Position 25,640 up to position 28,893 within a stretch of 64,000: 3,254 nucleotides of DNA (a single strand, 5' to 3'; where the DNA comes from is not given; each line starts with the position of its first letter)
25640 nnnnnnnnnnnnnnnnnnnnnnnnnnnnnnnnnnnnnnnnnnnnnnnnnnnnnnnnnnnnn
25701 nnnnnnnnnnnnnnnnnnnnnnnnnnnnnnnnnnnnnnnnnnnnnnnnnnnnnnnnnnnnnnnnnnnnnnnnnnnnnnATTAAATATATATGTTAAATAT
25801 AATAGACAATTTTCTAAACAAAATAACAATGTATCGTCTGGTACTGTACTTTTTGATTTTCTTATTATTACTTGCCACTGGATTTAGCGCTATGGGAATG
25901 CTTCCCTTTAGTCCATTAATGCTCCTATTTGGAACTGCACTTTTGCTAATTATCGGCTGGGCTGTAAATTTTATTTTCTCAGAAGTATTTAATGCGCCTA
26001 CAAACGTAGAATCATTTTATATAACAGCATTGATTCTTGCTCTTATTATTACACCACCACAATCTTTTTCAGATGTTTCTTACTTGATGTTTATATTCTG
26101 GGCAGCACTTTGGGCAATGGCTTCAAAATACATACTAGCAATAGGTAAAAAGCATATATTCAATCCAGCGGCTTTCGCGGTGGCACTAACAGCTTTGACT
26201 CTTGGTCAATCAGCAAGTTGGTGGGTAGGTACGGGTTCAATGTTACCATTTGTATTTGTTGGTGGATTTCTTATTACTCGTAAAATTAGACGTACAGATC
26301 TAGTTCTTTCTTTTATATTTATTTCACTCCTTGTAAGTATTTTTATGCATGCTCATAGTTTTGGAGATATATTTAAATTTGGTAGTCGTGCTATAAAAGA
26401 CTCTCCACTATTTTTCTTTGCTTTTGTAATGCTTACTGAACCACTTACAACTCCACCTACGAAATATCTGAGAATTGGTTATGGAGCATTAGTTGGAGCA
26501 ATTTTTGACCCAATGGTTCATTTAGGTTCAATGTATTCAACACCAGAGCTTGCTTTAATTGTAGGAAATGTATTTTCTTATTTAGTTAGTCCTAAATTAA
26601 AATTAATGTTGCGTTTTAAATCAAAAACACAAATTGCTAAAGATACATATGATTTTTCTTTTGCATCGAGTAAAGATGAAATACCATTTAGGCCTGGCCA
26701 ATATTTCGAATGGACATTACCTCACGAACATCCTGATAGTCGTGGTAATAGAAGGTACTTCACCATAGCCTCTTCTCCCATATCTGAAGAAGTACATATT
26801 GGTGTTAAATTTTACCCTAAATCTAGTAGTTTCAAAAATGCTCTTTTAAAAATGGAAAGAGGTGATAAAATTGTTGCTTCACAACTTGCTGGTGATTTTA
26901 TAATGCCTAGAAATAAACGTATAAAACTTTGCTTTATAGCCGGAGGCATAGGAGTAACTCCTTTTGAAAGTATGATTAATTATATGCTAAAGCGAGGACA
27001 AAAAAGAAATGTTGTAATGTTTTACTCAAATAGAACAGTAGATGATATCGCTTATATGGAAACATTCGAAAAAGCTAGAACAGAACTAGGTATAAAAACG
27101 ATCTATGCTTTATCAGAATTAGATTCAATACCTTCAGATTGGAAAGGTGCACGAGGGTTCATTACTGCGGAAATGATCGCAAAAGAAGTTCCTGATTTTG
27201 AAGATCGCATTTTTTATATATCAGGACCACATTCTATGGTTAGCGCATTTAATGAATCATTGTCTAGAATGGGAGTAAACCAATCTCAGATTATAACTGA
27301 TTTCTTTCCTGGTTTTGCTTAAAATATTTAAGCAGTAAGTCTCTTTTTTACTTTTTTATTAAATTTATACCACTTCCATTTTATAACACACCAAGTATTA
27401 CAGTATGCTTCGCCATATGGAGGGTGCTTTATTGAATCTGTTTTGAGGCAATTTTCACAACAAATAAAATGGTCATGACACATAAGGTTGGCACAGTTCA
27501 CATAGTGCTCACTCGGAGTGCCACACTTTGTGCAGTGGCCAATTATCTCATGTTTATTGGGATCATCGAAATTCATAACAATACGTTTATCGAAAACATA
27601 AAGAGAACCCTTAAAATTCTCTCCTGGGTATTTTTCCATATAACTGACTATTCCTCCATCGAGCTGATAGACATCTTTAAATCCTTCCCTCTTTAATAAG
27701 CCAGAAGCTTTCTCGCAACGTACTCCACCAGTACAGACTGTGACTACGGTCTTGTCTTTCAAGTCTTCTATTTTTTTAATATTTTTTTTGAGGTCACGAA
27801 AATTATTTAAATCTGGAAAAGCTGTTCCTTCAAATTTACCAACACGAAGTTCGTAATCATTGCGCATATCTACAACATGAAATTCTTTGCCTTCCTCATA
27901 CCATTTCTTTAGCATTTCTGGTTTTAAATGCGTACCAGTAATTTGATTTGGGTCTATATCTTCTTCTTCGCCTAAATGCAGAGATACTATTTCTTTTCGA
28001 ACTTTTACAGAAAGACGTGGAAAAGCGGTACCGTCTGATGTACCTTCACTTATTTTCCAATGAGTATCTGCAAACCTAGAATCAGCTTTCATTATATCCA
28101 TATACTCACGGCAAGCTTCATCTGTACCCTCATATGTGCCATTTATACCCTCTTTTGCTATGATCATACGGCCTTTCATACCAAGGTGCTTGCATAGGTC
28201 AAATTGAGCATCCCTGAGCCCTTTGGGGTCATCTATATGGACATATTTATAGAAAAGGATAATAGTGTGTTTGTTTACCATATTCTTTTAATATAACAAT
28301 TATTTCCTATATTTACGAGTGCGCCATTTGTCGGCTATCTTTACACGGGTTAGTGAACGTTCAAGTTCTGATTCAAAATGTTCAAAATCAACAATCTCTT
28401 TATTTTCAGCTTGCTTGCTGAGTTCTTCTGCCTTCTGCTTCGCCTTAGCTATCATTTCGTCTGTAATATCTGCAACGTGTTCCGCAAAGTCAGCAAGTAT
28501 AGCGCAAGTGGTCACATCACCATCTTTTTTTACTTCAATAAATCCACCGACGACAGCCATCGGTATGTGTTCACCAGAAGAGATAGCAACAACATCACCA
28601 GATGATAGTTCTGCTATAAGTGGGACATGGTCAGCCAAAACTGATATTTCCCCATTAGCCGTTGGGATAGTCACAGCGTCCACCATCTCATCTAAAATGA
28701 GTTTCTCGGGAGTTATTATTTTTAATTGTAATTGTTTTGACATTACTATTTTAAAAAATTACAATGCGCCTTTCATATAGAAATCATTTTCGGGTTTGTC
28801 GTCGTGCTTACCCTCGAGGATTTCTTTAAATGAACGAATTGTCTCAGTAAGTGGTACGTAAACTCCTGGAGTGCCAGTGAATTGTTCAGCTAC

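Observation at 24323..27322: Minimal NQR/RNF-derived flavin electron-transfer module: FMN-binding protein, ApbE, and an NqrB-like::NqrF-like fusion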

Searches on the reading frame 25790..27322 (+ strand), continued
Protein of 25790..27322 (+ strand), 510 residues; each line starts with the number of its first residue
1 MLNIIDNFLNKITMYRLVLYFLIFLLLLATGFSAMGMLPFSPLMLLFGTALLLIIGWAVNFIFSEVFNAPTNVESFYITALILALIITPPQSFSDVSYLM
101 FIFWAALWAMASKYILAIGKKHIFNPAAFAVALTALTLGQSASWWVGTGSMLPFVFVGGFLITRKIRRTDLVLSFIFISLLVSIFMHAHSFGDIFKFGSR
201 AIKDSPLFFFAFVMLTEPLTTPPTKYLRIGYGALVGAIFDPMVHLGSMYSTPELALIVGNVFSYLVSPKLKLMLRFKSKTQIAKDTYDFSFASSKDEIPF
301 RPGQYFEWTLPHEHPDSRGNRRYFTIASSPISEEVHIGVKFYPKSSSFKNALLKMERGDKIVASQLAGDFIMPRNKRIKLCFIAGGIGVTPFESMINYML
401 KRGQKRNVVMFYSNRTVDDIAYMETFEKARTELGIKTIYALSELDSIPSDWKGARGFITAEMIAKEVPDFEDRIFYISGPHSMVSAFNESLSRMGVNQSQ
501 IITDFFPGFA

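Call 24: find_encoding_contigs(protein=P0085, flank=6000, max_places=1)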
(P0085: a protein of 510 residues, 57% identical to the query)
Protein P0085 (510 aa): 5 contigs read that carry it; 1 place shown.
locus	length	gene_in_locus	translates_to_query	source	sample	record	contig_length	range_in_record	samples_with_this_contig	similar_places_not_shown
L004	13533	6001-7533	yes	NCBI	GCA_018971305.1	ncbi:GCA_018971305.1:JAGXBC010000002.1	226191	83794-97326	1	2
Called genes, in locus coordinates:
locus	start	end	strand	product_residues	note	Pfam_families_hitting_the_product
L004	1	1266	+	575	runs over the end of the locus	PF25919:BSH_CusB (faint), PF00364:Biotin_lipoyl (faint), PF25917:BSH_RND, PF25973:BSH_CzcB (weak), PF25954:Beta-barrel_RND_2, PF25990:Beta-barrel_YknX, PF25967:RND-MFP_C (weak), PF25989:YknX_C (weak)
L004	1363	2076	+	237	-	PF02463:SMC_N (faint), PF00005:ABC_tran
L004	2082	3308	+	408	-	PF12704:MacB_PCD, PF02687:FtsX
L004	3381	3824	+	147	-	-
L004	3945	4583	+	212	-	PF14360:PAP2_C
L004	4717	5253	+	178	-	PF04205:FMN_bind (weak)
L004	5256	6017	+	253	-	PF02424:ApbE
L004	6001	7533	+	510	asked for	PF03116:NQR2_RnfD_RnfE (weak), PF00175:NAD_binding_1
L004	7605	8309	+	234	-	PF00005:ABC_tran, PF13304:AAA_21 (faint)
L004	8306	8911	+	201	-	PF01725:Ham1p_like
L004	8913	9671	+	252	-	PF12679:ABC2_membrane_2, PF12730:ABC2_membrane_4 (weak)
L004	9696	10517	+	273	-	-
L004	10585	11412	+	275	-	-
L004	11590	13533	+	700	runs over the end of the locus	PF02518:HATPase_c, PF00204:DNA_gyraseB, PF01751:Toprim, PF00986:DNA_gyraseB_C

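Call 25: find_encoding_contigs(protein=P0078, flank=6000, max_places=1)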
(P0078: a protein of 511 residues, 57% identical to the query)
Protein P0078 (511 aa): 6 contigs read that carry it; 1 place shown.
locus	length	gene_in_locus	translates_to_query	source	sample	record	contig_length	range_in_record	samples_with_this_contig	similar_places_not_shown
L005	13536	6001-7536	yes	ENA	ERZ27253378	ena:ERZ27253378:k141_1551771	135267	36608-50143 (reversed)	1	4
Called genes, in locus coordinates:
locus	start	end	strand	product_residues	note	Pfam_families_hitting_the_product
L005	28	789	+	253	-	PF00483:NTP_transferase, PF01128:IspD, PF12804:NTP_transf_3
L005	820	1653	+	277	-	PF00483:NTP_transferase (weak), PF12804:NTP_transf_3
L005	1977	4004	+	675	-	-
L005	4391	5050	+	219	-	PF04205:FMN_bind (weak)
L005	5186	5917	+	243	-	PF02424:ApbE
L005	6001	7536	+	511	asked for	PF00175:NAD_binding_1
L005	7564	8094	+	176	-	PF00588:SpoU_methylase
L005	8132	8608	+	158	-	PF02643:DUF192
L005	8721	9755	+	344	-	PF00044:Gp_dh_N, PF02800:Gp_dh_C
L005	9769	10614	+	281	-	-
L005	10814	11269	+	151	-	PF02502:LacAB_rpiB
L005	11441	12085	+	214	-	PF00834:Ribul_P_3_epim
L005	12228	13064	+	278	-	PF13292:DXP_synthase_N, PF00456:Transketolase_N, PF00676:E1_dh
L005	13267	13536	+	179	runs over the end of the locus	-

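Call 26: predict_structure(alignment_id=A1)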
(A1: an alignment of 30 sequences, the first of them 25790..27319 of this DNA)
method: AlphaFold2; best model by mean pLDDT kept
length: 510 residues; sequences in the alignment: 30
mean_pLDDT: 83.7   pTM: 0.74
mean pLDDT of the five models: 83.7, 83.4, 81.9, 79.9, 77.5
residues with pLDDT >= 90: 199; 70-90: 246; 50-70: 52; < 50: 13
segments of 3 or more residues with pLDDT < 50: 312-319, 507-510
pLDDT, mean of each block of 10 residues (from residue 1): 58 75 93 91 93 92 76 80 90 87 90 67 74 81 80 90 82 92 86 84 83 79 81 89 64 82 77 88 92 79 79 47 77 86 76 88 74 89 91 93 94 93 94 96 92 91 95 92 87 93 63
secondary structure, 60 per line:
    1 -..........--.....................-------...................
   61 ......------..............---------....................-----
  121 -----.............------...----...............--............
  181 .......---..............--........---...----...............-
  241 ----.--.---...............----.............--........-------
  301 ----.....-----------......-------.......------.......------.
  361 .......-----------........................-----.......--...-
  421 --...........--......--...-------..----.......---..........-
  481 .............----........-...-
elements in order: H2-11 H14-34 H42-66 H73-86 H96-115 H126-138 H152-166 H169-187 H191-204 H207-214 H225-239 H252-266 E271-283 E286-293 E305-309 E321-326 E334-340 H347-353 E360-367 E379-385 H386-402 E408-414 H423-433 E436-441 H460-466 E473-479 H481-493 E501-505

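Call 31: fold_search(model_id=the predicted structure, library=pdb)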
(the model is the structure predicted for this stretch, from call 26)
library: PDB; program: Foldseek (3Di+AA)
matches with E <= 10: 1357; with E <= 0.001: 330
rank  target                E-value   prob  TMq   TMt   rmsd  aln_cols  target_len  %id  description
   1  6o0a                  2.5e-17  1.00  0.45  0.58  12.2       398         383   18  Crystal structure of flavohemoglobin from Malassezia yamatoensis with bound FAD and heme determined by iron SAD phasing (released 2019-03-06)
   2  1gvh                  5.7e-17  1.00  0.47  0.59  12.1       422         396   18  The X-ray structure of ferric Escherichia coli flavohemoglobin reveals an unespected geometry of the distal heme pocket (released 2002-08-06)
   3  5ogx                  6.0e-17  1.00  0.42  0.63   2.5       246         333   22  Crystal structure of Amycolatopsis cytochrome P450 reductase GcoB. (released 2018-07-04)
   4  8a1x_F                2.7e-16  1.00  0.41  0.50   5.8       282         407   22  Sodium pumping NADH-quinone oxidoreductase with inhibitor DQA (released 2023-06-14)
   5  7qty                  2.9e-16  1.00  0.41  0.72   5.7       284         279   24  X-ray structure of FAD domain of NqrF of Klebsiella pneumoniae (released 2022-02-09)
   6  2r6h_D                5.4e-16  1.00  0.41  0.71   6.0       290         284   21  Crystal structure of the domain comprising the NAD binding and the FAD binding regions of the NADH:ubiquinone oxidored (released 2007-09-11)
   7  7qu5                  6.0e-16  1.00  0.41  0.72   5.9       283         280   21  X-ray structure of FAD domain of NqrF of Pseudomonas aeruginosa (released 2022-02-09)
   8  8qt6                  7.0e-16  1.00  0.39  0.49  18.2       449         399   18  Cryo-EM structure of Streptococcus pneumoniae NADPH oxidase (released 2024-07-24)
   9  8ad0_F                8.7e-16  1.00  0.41  0.51   5.8       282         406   22  X-ray structure of Na+-NQR from Vibrio cholerae in different conformation at 3.1 A (released 2023-07-12)
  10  8qta                  8.7e-16  1.00  0.39  0.48  18.1       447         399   17  Cryo-EM structure of Streptococcus pneumoniae NADPH oxidase F397A mutant in complex with NADPH (released 2024-07-24)
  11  7tnv                  1.3e-15  1.00  0.42  0.76   3.9       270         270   24  Crystal Structure Of Human NADH-Cytochrome B5 Reductase T117S Mutant (released 2023-04-12)
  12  2r6h_C                1.7e-15  1.00  0.41  0.70   6.1       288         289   20  Crystal structure of the domain comprising the NAD binding and the FAD binding regions of the NADH:ubiquinone oxidored (released 2007-09-11)
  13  7qu3                  2.1e-15  1.00  0.41  0.72   6.0       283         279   21  X-ray structure of FAD domain of NqrF of Pseudomonas aeruginosa (released 2022-02-09)
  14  7xk3_F                2.5e-15  1.00  0.41  0.50   5.9       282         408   22  Cryo-EM structure of Na+-pumping NADH-ubiquinone oxidoreductase from Vibrio cholerae, state 1 (released 2022-07-20)
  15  2r6h_A                2.9e-15  1.00  0.40  0.68   6.2       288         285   22  Crystal structure of the domain comprising the NAD binding and the FAD binding regions of the NADH:ubiquinone oxidored (released 2007-09-11)
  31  7c3a_C                9.2e-15  1.00  0.41  0.61   2.9       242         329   19  Ferredoxin reductase in carbazole 1,9a-dioxygenase (released 2021-05-26)
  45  7c3b_C                2.2e-14  1.00  0.40  0.60   2.9       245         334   20  Ferredoxin reductase in carbazole 1,9a-dioxygenase (FAD apo form) (released 2021-05-26)
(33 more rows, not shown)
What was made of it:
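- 26600..27322 (+): NqrF-like FNR module (FAD-binding residues ~271-367, NAD(P)-binding ~379-510), predicted cytoplasmic, with no 2Fe-2S domain. Foldseek hits to FNR-family structures reach 1e-17 to 1e-14 (call 31).
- Those matches come from the FNR half (rmsd 18 Å over 449 columns, call 31).
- Tried and rejected: Foldseek with the full-length model (call 31) was dominated by the FNR half and said nothing about the membrane domain.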

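Call 41: find_related_loci(query=A1, collection=genome_contigs, flank=4000)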
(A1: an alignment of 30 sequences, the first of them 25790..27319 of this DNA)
Query A1 (510 aa) in genome_contigs; peptide patterns used: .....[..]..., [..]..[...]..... (x = any residue, [..] = any of these).
600 stretches matched a pattern (row limit reached: there are more); 425 encode a relative of the query (tblastn E <= 1e-3); the best 80 are kept; 80 distinct loci.
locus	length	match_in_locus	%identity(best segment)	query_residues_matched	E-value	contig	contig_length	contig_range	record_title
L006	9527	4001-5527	63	1-509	0e+0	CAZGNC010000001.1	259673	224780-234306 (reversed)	MAG TPA_asm: uncultured Candidatus Saccharibacteria bacterium isolate SRP292972_co1_17 genome assembly, contig: NODE_62_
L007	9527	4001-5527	59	1-510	0e+0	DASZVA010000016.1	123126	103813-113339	MAG TPA_asm: Candidatus Peribacteraceae bacterium isolate SMAG_U6119 k141_573465, whole genome shotgun sequence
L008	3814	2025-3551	56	1-510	0e+0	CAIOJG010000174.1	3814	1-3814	MAG: Candidatus Magasanikbacteria bacterium isolate AM_bin-3693 genome assembly, contig: bin-3693:174/190, whole genome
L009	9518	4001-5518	58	1-510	0e+0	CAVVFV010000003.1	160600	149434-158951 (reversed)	MAG: Candidatus Falkowbacteria bacterium isolate MFD01188.bin.1.43 genome assembly, contig: contig_22778, whole genome s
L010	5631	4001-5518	55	1-510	0e+0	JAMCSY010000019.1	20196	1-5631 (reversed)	MAG: Patescibacteria group bacterium isolate FK_Sedi_A_Bin.193 NODE_6037_length_20196_cov_13.1712, whole genome shotgun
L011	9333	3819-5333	54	1-509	0e+0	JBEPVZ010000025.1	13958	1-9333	MAG: Candidatus Daviesbacteria bacterium isolate 22E.vamb.044 NODE_3802_length_13958_cov_6.964900, whole genome shotgun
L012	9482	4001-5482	56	2-510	0e+0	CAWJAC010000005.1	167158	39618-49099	MAG: Candidatus Zambryskibacteria bacterium isolate MFD03726.bin.2.15 genome assembly, contig: contig_71664, whole genom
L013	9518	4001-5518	54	1-510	5e-180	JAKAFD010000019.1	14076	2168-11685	MAG: bacterium isolate WY1.bin77 NODE_6724_length_14076_cov_3.143093, whole genome shotgun sequence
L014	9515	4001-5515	54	1-509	5e-178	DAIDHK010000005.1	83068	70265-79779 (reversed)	MAG TPA_asm: Candidatus Levyibacteriota bacterium isolate clean343 NODE_5_length_83068_cov_11.519008, whole genome shotg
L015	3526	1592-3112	53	5-509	0e+0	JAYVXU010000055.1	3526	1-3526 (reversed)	MAG: Candidatus Adlerbacteria bacterium isolate GL85_DN_metabinner_15 GL85_DN_metabinner_15_54, whole genome shotgun seq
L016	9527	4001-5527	53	1-510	1e-176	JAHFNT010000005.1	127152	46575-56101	MAG: Candidatus Nomurabacteria bacterium isolate nzgw487 NODE_108_length_127153_cov_5.038156, whole genome shotgun seque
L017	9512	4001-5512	53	1-509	3e-175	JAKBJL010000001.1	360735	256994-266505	MAG: bacterium isolate DBS2-5.bin62 NODE_3_length_360735_cov_7.981462, whole genome shotgun sequence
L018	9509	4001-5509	53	2-509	2e-173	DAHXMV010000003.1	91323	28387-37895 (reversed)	MAG TPA_asm: Candidatus Amesbacteria bacterium isolate clean1627 NODE_3_length_91323_cov_18.121024, whole genome shotgun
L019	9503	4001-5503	54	2-508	1e-172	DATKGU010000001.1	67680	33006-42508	MAG TPA_asm: Candidatus Paceibacterota bacterium isolate SMAG_U14559 k141_72001, whole genome shotgun sequence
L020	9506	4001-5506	55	2-508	9e-173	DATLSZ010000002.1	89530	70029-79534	MAG TPA_asm: Candidatus Acidiferrales bacterium isolate SMAG_U13943 k141_94805, whole genome shotgun sequence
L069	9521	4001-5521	38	5-509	2e-100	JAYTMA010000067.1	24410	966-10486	MAG: bacterium isolate GFS_3428 GFS_3428_66, whole genome shotgun sequence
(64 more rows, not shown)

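Call 75: list_cluster_members(proteins=[window:25790-27319:+, window:24323-25024:+, window:25032-25775:+])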
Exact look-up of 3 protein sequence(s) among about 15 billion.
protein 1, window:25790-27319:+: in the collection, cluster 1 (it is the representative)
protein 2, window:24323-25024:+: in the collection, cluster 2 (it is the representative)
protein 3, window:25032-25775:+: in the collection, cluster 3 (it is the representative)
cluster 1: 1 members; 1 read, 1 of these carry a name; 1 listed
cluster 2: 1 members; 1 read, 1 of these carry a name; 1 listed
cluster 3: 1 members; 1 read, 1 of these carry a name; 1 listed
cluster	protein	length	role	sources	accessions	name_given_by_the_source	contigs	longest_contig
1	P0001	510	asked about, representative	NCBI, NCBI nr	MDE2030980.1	MAG: oxidoreductase [Patescibacteria group bacterium] | oxidoreductase [Patescibacteria group bacterium]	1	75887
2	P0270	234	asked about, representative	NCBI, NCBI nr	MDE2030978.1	MAG: FMN-binding protein [Patescibacteria group bacterium] | FMN-binding protein [Patescibacteria group bacterium]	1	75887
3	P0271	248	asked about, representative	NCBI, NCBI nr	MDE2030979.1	MAG: FAD:protein FMN transferase [Patescibacteria group bacterium] | FAD:protein FMN transferase [Patescibacteria group bacterium]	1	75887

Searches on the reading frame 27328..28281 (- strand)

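Call 64: search_protein_families(library=pfam, proteins=[window:27328-28281:-], max_evalue=0.001)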
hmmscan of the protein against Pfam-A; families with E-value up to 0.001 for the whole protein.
window:27328-28281:- (317 aa): 3 families
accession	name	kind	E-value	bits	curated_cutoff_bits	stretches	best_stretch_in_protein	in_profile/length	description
PF17773.7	UPF0176_N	-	5.5e-26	91.2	26.2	1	6-98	2-92/92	UPF0176 acylphosphatase like domain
PF12368.13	Rhodanese_C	-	2.3e-17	63.5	26.9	1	224-281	1-56/66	Rhodanase C-terminal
PF00581.25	Rhodanese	-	2.6e-10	41.1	22.2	1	121-216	2-101/102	Rhodanese-like domain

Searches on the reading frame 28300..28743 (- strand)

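Call 64: search_protein_families(library=pfam, proteins=[window:28300-28743:-], max_evalue=0.001)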
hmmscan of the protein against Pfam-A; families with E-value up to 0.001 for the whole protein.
window:28300-28743:- (147 aa): 2 families
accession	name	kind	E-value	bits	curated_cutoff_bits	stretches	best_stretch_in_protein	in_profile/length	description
PF02823.21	ATP-synt_DE_N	-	9.2e-19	67.7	27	1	5-75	1-72/80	ATP synthase, Delta/Epsilon chain, beta-sandwich domain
PF00401.25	ATP-synt_DE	-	0.00059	20.4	24.6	1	100-137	10-46/47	ATP synthase, Delta/Epsilon chain, long alpha-helix domain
